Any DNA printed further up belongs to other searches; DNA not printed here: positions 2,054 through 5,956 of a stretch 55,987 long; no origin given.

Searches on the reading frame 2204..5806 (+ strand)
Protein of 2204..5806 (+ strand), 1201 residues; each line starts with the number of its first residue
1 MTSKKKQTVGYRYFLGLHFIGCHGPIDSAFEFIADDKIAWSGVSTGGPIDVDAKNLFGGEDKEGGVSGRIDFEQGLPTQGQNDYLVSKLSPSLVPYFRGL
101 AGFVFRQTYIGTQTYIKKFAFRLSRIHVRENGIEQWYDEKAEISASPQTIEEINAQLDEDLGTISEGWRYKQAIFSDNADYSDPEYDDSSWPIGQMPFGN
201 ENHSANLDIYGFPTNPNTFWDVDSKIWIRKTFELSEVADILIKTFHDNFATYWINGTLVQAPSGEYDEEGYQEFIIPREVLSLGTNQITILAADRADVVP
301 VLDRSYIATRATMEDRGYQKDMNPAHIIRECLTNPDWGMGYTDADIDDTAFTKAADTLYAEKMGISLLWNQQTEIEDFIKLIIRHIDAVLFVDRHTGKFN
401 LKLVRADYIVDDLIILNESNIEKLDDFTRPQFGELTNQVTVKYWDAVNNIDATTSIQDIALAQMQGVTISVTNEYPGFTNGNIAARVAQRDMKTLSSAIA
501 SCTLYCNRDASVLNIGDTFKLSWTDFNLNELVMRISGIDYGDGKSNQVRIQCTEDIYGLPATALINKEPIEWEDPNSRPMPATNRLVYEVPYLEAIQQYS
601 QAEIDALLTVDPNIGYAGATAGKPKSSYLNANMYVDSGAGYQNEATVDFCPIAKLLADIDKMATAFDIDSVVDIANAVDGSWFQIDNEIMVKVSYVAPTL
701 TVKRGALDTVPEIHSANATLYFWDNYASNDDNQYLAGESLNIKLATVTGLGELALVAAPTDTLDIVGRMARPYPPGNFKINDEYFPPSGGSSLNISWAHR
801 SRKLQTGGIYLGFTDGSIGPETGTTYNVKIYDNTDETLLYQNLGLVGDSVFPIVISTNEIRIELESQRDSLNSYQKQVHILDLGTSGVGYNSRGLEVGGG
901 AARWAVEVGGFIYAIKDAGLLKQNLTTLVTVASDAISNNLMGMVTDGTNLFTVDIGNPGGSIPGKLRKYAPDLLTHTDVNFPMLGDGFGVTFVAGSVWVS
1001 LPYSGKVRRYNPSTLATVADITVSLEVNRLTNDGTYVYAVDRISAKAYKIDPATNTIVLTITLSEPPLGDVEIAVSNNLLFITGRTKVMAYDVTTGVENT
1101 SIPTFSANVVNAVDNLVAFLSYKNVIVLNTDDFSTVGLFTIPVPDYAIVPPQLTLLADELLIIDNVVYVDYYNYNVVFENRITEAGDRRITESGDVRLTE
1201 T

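Call 8: search_protein_families(library=phrogs, proteins=[window:2204-5806:+], max_evalue=0.00001)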
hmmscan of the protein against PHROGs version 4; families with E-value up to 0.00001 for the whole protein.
window:2204-5806:+ (1201 aa): 3 families
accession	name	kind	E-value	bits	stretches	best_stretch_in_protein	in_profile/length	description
phrog_1101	-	tail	1.1e-282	942.4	1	1-935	77-843/1405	tail protein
phrog_6284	-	tail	7.4e-227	757.1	1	1-863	2-727/1280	tail protein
phrog_21247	-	tail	2.7e-88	297.7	1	4-648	5-486/508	tail protein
